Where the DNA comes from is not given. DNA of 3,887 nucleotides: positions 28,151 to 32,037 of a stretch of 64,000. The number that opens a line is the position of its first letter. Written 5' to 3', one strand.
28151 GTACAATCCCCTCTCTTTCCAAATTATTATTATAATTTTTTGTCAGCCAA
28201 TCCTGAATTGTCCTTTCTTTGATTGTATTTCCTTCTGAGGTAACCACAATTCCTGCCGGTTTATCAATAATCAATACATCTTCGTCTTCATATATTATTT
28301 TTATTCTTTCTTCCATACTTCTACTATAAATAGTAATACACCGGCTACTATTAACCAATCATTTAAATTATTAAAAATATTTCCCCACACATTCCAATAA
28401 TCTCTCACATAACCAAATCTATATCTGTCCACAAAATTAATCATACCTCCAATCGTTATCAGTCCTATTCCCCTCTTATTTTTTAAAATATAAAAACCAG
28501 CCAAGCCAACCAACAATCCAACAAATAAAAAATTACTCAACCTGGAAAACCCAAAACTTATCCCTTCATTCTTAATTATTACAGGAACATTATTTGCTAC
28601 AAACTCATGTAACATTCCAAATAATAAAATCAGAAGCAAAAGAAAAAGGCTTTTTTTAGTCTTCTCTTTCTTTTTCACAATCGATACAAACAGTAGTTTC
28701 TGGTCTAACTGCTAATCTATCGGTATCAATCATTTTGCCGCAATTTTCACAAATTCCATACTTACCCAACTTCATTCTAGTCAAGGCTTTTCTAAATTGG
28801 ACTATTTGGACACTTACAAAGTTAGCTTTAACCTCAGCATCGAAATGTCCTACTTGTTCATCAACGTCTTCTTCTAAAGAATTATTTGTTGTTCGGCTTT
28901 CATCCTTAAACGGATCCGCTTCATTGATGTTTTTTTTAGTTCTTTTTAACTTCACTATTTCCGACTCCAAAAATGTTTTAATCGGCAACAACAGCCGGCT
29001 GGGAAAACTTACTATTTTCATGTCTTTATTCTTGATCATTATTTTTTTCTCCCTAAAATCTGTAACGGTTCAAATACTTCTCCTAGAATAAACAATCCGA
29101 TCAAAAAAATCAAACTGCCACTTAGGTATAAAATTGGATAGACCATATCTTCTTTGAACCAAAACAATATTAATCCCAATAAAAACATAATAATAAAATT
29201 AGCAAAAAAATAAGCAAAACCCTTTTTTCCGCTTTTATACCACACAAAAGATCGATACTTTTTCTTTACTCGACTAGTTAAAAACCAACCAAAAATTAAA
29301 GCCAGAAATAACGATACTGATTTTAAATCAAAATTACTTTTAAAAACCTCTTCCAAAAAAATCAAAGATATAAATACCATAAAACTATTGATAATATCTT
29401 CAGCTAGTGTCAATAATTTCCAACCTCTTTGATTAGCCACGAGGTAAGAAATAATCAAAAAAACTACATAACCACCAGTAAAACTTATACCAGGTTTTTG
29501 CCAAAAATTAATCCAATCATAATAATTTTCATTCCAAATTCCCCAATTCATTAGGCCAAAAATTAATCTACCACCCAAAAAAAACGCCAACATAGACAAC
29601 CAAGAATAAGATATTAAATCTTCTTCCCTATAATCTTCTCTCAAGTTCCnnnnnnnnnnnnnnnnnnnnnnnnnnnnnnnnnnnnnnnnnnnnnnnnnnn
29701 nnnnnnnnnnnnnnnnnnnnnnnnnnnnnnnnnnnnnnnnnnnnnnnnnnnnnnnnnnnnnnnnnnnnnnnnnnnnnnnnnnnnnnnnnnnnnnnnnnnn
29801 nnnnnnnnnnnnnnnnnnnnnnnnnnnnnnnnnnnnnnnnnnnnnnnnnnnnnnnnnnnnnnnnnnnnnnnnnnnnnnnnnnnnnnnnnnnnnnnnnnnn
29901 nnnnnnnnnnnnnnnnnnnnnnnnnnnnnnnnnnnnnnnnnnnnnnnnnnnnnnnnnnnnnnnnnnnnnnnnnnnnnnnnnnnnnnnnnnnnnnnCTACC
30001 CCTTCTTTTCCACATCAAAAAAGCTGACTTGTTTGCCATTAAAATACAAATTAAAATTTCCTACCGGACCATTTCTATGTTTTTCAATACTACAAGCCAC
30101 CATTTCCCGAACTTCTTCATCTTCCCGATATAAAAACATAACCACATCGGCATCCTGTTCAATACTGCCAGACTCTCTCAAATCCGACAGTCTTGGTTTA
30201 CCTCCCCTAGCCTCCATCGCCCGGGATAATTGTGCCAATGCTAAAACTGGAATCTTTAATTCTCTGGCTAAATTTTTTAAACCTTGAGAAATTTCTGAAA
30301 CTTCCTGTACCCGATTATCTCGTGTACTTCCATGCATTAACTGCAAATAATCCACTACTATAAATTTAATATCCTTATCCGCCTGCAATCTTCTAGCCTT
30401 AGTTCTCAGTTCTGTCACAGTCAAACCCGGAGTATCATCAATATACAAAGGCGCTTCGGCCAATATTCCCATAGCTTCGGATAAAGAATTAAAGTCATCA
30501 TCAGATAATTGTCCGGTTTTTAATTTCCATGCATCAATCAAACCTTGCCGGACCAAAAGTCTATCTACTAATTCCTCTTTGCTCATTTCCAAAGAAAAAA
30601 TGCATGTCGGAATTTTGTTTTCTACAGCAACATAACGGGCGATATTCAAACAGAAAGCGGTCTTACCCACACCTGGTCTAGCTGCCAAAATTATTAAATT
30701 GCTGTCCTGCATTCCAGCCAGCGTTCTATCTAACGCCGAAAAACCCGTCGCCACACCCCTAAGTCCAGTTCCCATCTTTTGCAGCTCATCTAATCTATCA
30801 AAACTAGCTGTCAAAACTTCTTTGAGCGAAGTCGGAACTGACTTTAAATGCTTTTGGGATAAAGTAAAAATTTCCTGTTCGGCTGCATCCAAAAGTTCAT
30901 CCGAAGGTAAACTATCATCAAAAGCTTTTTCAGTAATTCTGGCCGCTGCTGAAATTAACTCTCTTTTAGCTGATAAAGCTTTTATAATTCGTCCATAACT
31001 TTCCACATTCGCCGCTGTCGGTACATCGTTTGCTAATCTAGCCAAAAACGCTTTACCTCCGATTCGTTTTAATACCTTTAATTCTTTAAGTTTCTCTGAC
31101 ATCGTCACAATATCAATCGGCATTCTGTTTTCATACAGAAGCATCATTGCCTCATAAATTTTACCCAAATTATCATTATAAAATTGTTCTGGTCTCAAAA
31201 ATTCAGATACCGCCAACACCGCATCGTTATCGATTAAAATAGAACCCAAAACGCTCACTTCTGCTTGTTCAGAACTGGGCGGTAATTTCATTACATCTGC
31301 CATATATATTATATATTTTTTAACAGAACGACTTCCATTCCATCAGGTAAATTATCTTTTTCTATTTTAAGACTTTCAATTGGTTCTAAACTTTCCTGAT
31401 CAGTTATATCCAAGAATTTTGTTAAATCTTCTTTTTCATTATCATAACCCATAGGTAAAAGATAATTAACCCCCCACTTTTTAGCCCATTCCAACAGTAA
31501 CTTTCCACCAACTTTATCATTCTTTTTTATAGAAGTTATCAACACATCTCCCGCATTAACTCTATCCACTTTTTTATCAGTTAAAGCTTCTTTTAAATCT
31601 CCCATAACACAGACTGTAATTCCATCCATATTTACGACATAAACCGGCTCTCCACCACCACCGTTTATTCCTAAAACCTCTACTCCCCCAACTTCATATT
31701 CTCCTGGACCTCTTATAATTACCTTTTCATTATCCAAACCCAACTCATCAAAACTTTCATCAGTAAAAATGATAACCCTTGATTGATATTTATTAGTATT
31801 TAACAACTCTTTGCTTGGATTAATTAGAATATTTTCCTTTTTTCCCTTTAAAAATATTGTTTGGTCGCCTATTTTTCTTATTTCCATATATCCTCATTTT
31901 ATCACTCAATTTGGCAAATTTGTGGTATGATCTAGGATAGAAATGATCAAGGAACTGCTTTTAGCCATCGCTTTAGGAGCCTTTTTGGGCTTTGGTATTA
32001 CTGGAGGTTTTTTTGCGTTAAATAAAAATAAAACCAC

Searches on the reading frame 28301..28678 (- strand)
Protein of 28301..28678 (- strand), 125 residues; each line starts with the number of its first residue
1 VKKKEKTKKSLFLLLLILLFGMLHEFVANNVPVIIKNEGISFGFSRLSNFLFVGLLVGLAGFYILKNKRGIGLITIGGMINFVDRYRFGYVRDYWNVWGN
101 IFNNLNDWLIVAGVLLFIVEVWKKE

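Call 11: search_protein_families(library=pfam, proteins=[window:28301-28678:-])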
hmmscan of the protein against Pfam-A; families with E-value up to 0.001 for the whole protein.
window:28301-28678:- (125 aa): 1 family
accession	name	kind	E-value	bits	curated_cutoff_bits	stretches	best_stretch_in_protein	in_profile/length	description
PF01252.23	Peptidase_A8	-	1.2e-08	35.7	25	1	34-122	37-141/142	Signal peptidase (SPase) II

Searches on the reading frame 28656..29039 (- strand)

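Call 11: search_protein_families(library=pfam, proteins=[window:28656-29039:-])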
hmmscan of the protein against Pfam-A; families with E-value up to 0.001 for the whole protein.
window:28656-29039:- (127 aa): 1 family
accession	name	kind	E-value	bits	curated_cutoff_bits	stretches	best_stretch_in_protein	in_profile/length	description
PF01258.23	zf-dskA_traR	-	8.1e-12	45.4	24.9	1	92-126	1-35/36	Prokaryotic dksA/traR C4-type zinc finger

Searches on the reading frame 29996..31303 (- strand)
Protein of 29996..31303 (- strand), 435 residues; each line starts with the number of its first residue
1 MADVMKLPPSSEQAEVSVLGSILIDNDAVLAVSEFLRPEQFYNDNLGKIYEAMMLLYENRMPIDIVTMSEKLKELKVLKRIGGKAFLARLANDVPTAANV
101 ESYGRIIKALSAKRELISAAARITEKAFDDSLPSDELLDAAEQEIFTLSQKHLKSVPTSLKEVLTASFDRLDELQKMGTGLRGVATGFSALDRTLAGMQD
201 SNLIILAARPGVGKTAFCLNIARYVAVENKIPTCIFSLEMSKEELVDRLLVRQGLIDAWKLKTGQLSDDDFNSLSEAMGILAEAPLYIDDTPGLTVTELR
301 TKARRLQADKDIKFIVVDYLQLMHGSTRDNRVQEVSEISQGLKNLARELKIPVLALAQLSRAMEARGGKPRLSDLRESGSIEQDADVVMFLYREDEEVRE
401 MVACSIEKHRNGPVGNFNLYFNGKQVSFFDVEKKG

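Call 11: search_protein_families(library=pfam, proteins=[window:29996-31303:-])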
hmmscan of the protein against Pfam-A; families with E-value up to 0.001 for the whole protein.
window:29996-31303:- (435 aa): 4 families
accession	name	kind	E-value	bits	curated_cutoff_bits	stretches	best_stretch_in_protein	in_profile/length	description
PF03796.21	DnaB_C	-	1.3e-97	326.6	27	1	183-428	1-253/255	DnaB-like helicase C terminal domain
PF00772.26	DnaB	-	1.2e-30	106.1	23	1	8-108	2-102/103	DnaB-like helicase N terminal domain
PF13481.12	AAA_25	-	3.7e-15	56.5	27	1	191-359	22-190/195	AAA domain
PF06745.19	ATPase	-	0.0007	19.5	26.6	0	184-323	1-131/231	KaiC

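Call 13: find_encoding_contigs(protein=window:29999-31303:-, flank=3000, max_places=10)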
Protein window:29999-31303:- (435 aa): 2 contigs read that carry it; 1 place shown.
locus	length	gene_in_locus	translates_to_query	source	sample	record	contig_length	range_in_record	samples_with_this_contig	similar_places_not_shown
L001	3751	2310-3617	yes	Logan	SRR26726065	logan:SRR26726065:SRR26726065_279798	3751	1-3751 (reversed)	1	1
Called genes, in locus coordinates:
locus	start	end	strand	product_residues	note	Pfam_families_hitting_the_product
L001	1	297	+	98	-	?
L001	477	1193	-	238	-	PF18914:DUF5666 (faint)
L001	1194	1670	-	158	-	PF09136:Glucodextran_B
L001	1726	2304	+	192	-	PF13483:Lactamase_B_3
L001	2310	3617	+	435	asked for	PF00772:DnaB, PF13481:AAA_25, PF03796:DnaB_C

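Call 16: find_related_loci(query=window:29999-31303:-, collection=genome_contigs, flank=3000)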
Query window:29999-31303:- (435 aa) in genome_contigs; peptide patterns used: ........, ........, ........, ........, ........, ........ (x = any residue, [..] = any of these).
137 stretches matched a pattern; 45 encode a relative of the query (tblastn E <= 1e-3); 44 distinct loci.
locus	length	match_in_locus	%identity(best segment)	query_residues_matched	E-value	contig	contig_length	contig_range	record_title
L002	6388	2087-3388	86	1-434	0e+0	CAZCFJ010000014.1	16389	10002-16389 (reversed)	MAG TPA_asm: uncultured Gammaproteobacteria bacterium isolate SRP089250_co1_26 genome assembly, contig: NODE_6000_length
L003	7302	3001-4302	86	1-434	0e+0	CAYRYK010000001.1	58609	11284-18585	MAG TPA_asm: uncultured Gammaproteobacteria bacterium isolate SRP216815_co1_67 genome assembly, contig: NODE_573_length_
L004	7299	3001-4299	87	2-434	0e+0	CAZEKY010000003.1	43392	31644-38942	MAG TPA_asm: uncultured Gammaproteobacteria bacterium isolate SRP192927_co1_638 genome assembly, contig: NODE_1281_lengt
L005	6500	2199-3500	88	1-434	0e+0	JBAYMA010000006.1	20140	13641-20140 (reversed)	MAG: Candidatus Shapirobacteria bacterium isolate SO_2016_LW1_28 scaffold02535_LW64-88_2016, whole genome shotgun sequen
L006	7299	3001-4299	86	2-434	0e+0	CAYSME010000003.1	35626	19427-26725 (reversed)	MAG TPA_asm: uncultured Gammaproteobacteria bacterium isolate SRP192927_co6_55 genome assembly, contig: NODE_2025_length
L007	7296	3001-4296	87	3-434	0e+0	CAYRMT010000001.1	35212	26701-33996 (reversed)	MAG TPA_asm: uncultured Gammaproteobacteria bacterium isolate SRP192927_co2_434 genome assembly, contig: NODE_1461_lengt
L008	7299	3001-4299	87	2-434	0e+0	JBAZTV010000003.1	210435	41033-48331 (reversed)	MAG: Candidatus Shapirobacteria bacterium isolate SO_2017_GW1_211 NODE_488_length_210435_cov_5.741094_OW334_2017, whole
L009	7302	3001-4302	86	1-434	0e+0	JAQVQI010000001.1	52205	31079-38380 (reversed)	MAG: Candidatus Shapirobacteria bacterium isolate STF1_223 NODE_1200_length_52205_cov_5.761492_Sandtown_F1, whole genome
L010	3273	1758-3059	86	1-434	0e+0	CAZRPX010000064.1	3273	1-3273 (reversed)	MAG TPA_asm: uncultured Gammaproteobacteria bacterium isolate SRP263991_co4_303 genome assembly, contig: NODE_50636_leng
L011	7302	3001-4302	86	1-434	0e+0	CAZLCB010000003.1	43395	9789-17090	MAG TPA_asm: uncultured Gammaproteobacteria bacterium isolate SRP239243_co1_273 genome assembly, contig: NODE_1071_lengt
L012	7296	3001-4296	86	3-434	0e+0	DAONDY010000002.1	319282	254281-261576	MAG TPA_asm: Candidatus Woesebacteria bacterium isolate AMR_MDS_3883 NODE_5_length_319282_cov_11.424692, whole genome sh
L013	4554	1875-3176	85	1-434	0e+0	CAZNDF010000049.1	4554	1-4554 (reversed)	MAG TPA_asm: uncultured Gammaproteobacteria bacterium isolate SRP192927_co2_67 genome assembly, contig: NODE_46094_lengt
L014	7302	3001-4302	88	1-434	0e+0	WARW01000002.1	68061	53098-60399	MAG: Patescibacteria group bacterium isolate AMAZON02 genome_2, whole genome shotgun sequence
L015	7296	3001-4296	86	3-434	0e+0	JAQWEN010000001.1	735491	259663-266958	MAG: Candidatus Shapirobacteria bacterium isolate STF2_76 NODE_1_length_735491_cov_9.474058_Sandtown_F2, whole genome sh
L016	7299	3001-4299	86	2-434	0e+0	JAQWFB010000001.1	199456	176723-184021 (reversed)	MAG: Candidatus Shapirobacteria bacterium isolate STF2_89 NODE_37_length_199456_cov_20.182848_Sandtown_F2, whole genome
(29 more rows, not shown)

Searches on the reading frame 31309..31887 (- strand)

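Call 11: search_protein_families(library=pfam, proteins=[window:31309-31887:-])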
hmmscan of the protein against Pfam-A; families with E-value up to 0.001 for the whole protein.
window:31309-31887:- (192 aa): 1 family
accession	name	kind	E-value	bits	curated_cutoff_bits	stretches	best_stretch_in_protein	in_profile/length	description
PF13483.12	Lactamase_B_3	-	1.7e-10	41.6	24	1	2-146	1-159/160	Beta-lactamase superfamily domain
